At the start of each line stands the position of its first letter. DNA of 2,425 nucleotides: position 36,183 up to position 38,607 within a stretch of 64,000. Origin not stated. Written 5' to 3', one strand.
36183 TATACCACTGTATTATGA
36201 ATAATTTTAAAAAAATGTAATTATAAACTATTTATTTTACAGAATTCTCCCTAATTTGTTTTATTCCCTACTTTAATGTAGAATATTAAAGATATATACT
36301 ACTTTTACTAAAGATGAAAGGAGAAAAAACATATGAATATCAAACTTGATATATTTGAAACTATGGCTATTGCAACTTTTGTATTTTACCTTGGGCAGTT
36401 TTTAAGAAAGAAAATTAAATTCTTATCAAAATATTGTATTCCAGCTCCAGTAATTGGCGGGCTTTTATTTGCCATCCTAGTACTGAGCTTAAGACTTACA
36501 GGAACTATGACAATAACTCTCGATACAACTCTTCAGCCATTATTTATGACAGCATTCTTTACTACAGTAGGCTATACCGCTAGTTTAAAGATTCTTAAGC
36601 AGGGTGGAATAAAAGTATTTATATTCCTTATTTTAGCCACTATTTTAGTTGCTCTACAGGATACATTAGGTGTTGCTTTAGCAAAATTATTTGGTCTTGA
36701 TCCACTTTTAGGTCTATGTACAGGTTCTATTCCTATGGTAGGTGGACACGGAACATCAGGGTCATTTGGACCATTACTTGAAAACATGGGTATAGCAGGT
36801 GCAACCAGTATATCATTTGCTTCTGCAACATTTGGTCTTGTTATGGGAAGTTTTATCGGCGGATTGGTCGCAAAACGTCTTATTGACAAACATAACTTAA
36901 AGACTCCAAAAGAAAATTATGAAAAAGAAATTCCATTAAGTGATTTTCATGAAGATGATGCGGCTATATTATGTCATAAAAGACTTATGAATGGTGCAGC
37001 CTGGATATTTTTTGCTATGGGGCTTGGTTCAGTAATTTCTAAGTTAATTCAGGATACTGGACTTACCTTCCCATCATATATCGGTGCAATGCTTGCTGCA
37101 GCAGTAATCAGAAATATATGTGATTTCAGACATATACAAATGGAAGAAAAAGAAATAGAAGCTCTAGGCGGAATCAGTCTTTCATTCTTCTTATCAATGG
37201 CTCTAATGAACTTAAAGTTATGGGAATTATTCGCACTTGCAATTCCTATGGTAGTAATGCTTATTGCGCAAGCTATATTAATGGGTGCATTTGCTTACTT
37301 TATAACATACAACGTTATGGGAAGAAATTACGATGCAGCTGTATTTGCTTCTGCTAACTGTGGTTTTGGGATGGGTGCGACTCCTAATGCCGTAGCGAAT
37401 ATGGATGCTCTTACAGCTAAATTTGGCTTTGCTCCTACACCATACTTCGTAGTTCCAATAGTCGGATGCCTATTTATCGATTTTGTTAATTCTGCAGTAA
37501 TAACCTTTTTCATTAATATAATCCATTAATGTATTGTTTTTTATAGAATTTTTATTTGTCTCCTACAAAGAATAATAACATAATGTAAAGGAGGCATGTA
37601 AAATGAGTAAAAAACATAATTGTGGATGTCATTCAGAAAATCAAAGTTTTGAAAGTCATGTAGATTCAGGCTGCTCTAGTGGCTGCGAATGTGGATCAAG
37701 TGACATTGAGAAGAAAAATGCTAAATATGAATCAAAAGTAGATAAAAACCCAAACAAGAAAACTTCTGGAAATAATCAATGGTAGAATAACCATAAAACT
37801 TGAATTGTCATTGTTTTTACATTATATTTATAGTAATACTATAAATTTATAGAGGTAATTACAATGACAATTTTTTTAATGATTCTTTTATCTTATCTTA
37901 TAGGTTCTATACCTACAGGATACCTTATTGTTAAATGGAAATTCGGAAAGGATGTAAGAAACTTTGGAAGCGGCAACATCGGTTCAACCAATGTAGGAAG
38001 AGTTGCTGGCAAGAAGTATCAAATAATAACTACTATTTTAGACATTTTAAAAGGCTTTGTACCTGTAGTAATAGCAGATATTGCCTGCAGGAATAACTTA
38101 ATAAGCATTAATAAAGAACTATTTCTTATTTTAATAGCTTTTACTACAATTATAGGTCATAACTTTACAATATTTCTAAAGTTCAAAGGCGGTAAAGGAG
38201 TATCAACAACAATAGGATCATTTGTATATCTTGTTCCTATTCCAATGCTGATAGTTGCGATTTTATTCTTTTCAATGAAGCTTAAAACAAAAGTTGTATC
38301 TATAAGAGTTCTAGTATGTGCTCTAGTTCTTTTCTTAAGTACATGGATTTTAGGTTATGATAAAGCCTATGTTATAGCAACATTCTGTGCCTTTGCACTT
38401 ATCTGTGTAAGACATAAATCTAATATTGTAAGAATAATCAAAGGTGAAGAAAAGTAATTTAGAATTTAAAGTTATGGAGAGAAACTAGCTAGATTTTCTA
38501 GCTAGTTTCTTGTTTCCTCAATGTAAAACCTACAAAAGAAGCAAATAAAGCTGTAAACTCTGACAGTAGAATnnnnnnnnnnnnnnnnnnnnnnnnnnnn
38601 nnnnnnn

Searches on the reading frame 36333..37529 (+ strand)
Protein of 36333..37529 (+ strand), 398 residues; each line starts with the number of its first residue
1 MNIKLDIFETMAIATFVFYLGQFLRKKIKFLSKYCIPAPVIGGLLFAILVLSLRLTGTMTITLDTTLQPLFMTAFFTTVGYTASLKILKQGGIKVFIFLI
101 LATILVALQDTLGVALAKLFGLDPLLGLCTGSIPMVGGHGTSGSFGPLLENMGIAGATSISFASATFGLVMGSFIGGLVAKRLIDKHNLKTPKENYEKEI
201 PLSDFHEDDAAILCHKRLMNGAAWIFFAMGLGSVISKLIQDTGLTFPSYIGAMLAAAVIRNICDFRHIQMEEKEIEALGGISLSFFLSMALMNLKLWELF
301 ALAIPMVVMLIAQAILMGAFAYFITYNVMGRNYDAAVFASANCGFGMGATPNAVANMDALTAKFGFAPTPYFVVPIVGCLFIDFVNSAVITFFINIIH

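Call 69: search_protein_families(library=pfam, proteins=[window:36333-37529:+], max_evalue=0.00001)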
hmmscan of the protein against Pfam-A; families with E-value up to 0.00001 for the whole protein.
window:36333-37529:+ (398 aa): 1 family
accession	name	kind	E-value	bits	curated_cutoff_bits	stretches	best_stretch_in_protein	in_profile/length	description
PF03616.19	Glt_symporter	-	7.2e-116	387.3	26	1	3-365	1-367/368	Sodium/glutamate symporter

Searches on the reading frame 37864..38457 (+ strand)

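Call 69: search_protein_families(library=pfam, proteins=[window:37864-38457:+], max_evalue=0.00001)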
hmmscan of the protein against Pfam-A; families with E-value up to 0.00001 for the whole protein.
window:37864-38457:+ (197 aa): 1 family
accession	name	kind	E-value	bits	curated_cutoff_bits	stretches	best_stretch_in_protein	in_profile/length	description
PF02660.20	G3P_acyltransf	-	1.8e-48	165.2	24.1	1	9-191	1-164/164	Glycerol-3-phosphate acyltransferase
